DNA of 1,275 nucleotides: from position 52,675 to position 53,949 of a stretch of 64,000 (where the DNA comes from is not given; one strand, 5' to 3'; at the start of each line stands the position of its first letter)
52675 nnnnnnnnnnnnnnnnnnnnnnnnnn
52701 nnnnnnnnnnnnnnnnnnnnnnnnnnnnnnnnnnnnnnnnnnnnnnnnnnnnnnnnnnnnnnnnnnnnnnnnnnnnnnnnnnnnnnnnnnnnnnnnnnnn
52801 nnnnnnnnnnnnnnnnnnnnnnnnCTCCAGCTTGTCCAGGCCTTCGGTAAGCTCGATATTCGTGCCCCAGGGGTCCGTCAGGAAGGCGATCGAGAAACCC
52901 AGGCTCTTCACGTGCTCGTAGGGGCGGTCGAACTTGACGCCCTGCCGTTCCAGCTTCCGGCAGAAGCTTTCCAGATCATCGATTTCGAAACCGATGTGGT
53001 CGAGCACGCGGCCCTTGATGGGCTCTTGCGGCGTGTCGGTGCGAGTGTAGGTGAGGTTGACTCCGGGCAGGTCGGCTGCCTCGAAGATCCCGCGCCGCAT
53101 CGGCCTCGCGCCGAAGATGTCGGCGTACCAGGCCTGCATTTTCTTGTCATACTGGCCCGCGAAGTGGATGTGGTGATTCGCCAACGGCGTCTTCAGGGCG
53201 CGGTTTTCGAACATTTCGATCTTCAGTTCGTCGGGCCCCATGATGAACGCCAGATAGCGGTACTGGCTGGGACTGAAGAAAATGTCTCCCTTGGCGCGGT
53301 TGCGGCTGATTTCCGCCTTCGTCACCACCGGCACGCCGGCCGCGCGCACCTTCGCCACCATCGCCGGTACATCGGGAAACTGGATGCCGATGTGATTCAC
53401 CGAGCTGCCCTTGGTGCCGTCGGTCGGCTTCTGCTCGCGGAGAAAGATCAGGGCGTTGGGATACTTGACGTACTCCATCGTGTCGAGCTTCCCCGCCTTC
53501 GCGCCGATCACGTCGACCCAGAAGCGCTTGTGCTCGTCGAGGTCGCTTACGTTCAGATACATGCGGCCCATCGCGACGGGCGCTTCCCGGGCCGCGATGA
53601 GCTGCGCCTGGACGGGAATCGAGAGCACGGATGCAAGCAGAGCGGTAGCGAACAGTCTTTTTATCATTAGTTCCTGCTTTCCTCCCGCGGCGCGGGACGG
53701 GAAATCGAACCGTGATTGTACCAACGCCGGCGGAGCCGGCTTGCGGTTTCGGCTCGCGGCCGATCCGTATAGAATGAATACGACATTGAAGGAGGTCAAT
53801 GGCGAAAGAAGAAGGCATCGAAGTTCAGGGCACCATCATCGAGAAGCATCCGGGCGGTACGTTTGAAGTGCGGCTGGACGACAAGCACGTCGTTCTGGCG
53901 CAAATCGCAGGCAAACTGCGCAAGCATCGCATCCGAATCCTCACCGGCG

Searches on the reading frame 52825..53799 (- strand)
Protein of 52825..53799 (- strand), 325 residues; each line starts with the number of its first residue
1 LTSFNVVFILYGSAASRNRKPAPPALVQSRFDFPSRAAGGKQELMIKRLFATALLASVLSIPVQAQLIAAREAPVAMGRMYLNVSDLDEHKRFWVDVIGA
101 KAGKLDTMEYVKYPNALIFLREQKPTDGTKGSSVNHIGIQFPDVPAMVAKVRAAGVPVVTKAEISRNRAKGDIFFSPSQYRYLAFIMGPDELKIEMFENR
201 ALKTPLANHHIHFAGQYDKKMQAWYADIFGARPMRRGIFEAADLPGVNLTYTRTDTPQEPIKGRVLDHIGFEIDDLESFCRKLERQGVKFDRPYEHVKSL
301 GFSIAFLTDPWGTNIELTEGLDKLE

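Call 70: search_protein_families(library=pfam, proteins=[window:52825-53799:-], max_evalue=0.001)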
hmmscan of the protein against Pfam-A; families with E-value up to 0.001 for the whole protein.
window:52825-53799:- (325 aa): 3 families
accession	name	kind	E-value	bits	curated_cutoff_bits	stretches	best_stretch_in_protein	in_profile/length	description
PF00903.31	Glyoxalase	-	1.1e-15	58.6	20.6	2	219-317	13-121/121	Glyoxalase/Bleomycin resistance protein/Dioxygenase superfamily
PF13669.12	Glyoxalase_4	-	1.1e-11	45.4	27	0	118-172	50-106/109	Glyoxalase/Bleomycin resistance protein/Dioxygenase superfamily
PF18029.7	Glyoxalase_6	-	0.00032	21.7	23.6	0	81-161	3-86/106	Glyoxalase-like domain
